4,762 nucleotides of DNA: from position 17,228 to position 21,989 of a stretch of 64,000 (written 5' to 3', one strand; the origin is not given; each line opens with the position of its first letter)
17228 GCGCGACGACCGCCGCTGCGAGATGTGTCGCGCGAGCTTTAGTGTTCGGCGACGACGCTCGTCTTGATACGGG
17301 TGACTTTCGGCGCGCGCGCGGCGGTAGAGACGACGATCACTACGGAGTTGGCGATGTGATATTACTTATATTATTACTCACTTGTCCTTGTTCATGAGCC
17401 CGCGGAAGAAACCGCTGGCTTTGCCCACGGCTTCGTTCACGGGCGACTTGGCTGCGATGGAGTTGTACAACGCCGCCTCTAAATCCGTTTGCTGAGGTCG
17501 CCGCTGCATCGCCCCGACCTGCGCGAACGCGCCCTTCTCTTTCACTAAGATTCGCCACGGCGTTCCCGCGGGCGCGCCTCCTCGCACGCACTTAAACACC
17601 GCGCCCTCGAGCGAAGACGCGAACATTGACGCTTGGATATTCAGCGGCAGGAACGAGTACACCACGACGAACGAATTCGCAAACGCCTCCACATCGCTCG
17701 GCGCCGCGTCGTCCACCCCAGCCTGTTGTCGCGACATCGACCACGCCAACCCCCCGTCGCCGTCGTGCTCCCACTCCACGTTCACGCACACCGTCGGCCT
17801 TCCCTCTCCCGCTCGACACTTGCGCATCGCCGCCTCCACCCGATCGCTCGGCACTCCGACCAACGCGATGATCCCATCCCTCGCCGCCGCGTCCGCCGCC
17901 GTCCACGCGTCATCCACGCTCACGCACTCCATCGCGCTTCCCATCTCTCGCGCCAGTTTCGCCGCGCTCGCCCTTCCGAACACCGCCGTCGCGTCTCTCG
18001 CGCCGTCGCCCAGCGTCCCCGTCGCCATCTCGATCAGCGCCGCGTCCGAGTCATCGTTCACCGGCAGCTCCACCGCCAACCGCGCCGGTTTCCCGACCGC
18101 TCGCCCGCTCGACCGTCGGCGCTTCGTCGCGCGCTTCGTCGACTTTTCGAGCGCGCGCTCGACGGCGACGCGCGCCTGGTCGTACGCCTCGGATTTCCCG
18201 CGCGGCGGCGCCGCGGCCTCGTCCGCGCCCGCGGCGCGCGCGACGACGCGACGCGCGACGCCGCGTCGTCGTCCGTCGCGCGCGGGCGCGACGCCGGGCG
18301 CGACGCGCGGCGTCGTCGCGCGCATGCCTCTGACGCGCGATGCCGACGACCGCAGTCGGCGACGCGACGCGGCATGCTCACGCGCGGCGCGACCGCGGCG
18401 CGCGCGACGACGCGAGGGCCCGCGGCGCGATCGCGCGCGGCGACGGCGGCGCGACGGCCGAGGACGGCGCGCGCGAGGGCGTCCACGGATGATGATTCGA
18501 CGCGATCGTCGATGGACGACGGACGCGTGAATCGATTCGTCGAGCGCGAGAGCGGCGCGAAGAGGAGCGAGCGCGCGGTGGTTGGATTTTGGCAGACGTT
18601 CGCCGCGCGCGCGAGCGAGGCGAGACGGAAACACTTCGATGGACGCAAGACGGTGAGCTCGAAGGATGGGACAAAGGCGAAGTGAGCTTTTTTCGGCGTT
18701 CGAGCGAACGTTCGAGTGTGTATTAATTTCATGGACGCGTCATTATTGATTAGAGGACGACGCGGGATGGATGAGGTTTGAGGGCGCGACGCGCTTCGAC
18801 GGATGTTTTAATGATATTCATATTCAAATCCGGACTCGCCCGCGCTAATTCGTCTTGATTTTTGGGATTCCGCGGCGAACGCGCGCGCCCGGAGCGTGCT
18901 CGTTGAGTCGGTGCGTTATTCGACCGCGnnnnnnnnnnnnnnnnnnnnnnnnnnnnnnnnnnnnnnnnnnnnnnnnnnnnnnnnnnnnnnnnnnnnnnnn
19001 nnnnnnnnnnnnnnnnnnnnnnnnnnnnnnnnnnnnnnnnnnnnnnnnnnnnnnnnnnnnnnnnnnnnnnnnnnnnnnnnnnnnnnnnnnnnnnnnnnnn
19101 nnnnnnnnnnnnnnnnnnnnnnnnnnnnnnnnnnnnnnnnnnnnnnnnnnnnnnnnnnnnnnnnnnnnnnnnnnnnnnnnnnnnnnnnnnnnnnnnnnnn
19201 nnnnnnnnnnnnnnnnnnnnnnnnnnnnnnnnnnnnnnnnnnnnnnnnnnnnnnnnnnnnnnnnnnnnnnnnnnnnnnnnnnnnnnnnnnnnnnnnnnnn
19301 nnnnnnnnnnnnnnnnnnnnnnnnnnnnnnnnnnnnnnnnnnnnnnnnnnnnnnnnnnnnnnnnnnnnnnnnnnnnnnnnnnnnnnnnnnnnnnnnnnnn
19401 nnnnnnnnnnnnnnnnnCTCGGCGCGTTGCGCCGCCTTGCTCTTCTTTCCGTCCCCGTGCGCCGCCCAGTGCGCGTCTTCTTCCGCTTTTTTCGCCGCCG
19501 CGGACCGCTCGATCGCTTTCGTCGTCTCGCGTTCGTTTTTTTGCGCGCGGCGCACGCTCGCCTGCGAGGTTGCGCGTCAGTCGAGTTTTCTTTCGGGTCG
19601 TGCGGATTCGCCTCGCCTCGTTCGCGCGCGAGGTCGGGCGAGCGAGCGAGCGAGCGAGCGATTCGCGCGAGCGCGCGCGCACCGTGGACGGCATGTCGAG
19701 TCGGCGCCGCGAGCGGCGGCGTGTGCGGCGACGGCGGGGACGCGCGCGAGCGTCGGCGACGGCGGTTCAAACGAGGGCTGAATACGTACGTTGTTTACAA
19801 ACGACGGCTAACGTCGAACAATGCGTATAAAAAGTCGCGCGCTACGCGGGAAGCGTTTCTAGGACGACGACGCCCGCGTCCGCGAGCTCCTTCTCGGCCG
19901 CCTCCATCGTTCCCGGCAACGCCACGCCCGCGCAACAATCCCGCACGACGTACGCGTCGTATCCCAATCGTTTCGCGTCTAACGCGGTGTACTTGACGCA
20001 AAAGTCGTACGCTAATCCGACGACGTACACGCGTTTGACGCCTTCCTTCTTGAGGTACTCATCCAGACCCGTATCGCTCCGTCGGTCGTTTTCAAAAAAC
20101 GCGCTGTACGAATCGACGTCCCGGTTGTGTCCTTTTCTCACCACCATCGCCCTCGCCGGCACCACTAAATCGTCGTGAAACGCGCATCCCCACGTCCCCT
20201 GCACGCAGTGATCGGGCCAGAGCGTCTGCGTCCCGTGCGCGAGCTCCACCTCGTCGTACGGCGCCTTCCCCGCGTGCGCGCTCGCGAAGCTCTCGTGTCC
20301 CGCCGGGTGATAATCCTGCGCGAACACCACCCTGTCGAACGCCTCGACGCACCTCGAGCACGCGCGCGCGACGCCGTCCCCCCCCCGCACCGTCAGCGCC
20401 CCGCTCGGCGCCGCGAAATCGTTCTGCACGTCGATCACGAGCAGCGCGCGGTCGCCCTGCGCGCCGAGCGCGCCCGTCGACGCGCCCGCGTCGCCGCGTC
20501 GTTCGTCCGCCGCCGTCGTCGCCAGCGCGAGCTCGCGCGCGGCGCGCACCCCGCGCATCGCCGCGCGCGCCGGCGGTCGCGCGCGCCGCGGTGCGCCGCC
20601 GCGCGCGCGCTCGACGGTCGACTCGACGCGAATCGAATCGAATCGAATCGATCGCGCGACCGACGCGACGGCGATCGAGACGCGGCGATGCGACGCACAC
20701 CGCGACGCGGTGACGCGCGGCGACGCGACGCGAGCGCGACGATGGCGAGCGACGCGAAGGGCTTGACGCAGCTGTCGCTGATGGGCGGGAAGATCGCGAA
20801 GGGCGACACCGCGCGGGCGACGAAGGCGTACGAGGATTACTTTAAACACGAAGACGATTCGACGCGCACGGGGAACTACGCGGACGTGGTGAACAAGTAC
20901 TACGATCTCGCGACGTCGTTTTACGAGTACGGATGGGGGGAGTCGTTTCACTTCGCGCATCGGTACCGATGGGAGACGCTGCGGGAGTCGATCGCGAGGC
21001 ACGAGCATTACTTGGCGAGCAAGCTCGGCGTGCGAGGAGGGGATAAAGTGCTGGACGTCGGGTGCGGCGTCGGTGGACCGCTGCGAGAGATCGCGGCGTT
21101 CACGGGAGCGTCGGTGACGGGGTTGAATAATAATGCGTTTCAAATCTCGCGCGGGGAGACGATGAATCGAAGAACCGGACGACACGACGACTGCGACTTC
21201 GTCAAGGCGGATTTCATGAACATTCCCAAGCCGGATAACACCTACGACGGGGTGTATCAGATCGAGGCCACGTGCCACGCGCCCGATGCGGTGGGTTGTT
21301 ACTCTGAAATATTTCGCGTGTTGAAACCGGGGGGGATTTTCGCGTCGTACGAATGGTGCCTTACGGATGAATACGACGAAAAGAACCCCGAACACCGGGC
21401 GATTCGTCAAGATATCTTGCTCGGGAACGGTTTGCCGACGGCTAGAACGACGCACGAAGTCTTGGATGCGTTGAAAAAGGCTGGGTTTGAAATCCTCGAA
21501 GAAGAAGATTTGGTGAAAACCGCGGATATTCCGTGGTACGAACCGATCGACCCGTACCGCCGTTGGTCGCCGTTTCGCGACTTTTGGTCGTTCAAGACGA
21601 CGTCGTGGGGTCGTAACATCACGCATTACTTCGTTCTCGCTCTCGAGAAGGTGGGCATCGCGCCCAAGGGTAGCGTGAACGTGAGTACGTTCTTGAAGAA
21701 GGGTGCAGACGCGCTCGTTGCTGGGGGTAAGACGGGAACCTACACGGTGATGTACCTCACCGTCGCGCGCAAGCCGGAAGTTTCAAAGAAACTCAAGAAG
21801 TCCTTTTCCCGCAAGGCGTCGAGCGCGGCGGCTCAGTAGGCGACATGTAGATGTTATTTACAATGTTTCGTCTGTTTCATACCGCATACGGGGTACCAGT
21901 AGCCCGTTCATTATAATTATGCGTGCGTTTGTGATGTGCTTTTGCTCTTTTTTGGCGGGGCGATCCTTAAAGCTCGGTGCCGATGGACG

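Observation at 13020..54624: A 5'-to-3' GC gradient within genes: GC-rich intergenic DNA and 5' ends, with ~50% GC in the bodies of long genes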

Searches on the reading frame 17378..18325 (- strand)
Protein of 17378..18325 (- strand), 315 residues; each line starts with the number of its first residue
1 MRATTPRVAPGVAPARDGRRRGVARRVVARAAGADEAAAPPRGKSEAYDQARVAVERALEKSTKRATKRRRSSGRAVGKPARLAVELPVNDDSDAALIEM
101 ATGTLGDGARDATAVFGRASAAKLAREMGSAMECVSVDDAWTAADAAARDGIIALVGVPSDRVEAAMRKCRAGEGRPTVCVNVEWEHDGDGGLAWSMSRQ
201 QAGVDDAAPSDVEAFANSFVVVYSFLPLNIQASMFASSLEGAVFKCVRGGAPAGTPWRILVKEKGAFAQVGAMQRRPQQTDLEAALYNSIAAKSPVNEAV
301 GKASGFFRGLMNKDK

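Call 63: find_encoding_contigs(protein=window:17378-18325:-, flank=10000, max_places=10)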
Protein window:17378-18325:- (315 aa): 24 contigs read that carry it; 10 places shown.
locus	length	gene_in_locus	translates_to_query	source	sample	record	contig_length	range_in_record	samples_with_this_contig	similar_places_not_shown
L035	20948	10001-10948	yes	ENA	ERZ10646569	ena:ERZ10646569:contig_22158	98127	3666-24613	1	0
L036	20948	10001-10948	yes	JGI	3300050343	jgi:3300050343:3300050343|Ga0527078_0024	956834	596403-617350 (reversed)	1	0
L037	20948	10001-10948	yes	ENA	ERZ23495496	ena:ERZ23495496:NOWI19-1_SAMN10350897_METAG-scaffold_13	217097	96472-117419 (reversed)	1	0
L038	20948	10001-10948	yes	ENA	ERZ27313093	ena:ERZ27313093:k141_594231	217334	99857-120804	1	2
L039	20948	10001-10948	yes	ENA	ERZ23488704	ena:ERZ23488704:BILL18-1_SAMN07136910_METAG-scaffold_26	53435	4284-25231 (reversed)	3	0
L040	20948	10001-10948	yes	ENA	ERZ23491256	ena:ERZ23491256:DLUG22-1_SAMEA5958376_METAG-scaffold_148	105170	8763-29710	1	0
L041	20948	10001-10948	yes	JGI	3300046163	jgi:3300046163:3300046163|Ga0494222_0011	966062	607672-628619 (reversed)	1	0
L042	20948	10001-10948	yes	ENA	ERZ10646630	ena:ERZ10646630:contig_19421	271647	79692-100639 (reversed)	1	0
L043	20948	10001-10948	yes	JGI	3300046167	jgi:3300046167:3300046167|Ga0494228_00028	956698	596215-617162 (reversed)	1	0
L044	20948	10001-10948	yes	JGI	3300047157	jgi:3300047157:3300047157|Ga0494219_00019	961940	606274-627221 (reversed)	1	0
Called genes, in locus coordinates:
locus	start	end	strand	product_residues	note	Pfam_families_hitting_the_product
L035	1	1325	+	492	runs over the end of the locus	PF00920:ILVD_EDD_N, PF24877:ILV_EDD_C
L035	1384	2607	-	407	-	PF00383:dCMP_cyt_deam_1 (faint)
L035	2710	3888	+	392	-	-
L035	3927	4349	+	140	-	-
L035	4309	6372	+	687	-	-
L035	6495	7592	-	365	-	PF02353:CMAS, PF13489:Methyltransf_23, PF01209:Ubie_methyltran, PF13649:Methyltransf_25, PF13847:Methyltransf_31, PF08241:Methyltransf_11, PF08242:Methyltransf_12, PF08498:Sterol_MT_C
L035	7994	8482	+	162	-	PF00857:Isochorismatase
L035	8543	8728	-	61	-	-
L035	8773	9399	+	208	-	PF06244:Ccdc124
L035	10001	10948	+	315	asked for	PF09353:DUF1995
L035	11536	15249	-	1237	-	PF02463:SMC_N, PF13476:AAA_23 (weak), PF13555:AAA_29, PF13304:AAA_21, PF06470:SMC_hinge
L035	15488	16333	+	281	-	PF09747:CCD97-like_C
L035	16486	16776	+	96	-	-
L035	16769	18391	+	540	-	PF01412:ArfGap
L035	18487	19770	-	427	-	PF00903:Glyoxalase (faint), PF13468:Glyoxalase_3 (faint), PF13669:Glyoxalase_4 (faint), PF14696:Glyoxalase_5 (faint)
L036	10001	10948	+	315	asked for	PF09353:DUF1995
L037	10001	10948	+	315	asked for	PF09353:DUF1995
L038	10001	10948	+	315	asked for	PF09353:DUF1995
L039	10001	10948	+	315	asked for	PF09353:DUF1995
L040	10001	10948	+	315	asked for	PF09353:DUF1995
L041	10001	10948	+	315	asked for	PF09353:DUF1995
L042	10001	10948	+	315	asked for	PF09353:DUF1995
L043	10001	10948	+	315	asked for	PF09353:DUF1995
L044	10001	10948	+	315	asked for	PF09353:DUF1995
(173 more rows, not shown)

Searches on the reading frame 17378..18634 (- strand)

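Call 4: search_protein_families(library=pfam, proteins=[window:17378-18634:-], max_evalue=0.01)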
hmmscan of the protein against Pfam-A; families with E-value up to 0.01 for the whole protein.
window:17378-18634:- (418 aa): 1 family
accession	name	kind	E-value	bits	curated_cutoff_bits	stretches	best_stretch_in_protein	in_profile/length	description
PF09353.15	DUF1995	-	1.4e-30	107.2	26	1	144-386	1-196/197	Domain of unknown function (DUF1995)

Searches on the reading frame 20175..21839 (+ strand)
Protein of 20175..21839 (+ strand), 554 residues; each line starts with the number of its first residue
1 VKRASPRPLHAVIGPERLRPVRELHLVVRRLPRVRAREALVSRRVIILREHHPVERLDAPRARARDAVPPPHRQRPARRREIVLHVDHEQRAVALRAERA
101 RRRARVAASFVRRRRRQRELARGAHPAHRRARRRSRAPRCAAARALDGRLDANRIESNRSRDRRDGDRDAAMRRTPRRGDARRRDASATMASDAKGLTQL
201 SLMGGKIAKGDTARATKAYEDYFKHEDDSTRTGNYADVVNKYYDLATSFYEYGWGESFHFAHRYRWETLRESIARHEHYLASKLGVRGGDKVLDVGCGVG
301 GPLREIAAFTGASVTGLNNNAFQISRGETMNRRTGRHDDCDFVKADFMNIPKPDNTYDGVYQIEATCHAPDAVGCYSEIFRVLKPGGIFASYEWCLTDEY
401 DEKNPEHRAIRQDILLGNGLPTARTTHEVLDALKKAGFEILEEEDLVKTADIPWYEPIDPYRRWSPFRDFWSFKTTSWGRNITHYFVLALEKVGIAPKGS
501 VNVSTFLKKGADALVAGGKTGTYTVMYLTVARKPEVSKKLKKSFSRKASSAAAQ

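Call 5: search_protein_families(library=pfam, proteins=[window:20175-21839:+], max_evalue=0.01)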
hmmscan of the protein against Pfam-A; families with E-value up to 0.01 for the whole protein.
window:20175-21839:+ (554 aa): 8 families
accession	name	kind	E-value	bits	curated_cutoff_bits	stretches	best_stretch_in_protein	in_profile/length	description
PF08498.15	Sterol_MT_C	-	1.6e-26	92.6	21.7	1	472-535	3-66/66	Sterol methyltransferase C-terminal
PF08241.18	Methyltransf_11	-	1.1e-17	64.9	21.2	1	293-390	1-94/95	Methyltransferase domain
PF13649.12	Methyltransf_25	-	2.1e-16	60.8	27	1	292-387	1-97/97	Methyltransferase domain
PF13847.12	Methyltransf_31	-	5.1e-16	59.1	27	1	288-401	3-119/145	Methyltransferase domain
PF02353.26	CMAS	-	4.3e-14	52.9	27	1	235-446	6-218/273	Mycolic acid cyclopropane synthetase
PF13489.12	Methyltransf_23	-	1.2e-11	45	27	1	269-442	5-163/164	Methyltransferase domain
PF08242.18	Methyltransf_12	-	1.2e-09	39.2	30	1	293-389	1-98/98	Methyltransferase domain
PF01209.24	Ubie_methyltran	-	6.9e-09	35.8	20.1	1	282-393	41-153/233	ubiE/COQ5 methyltransferase family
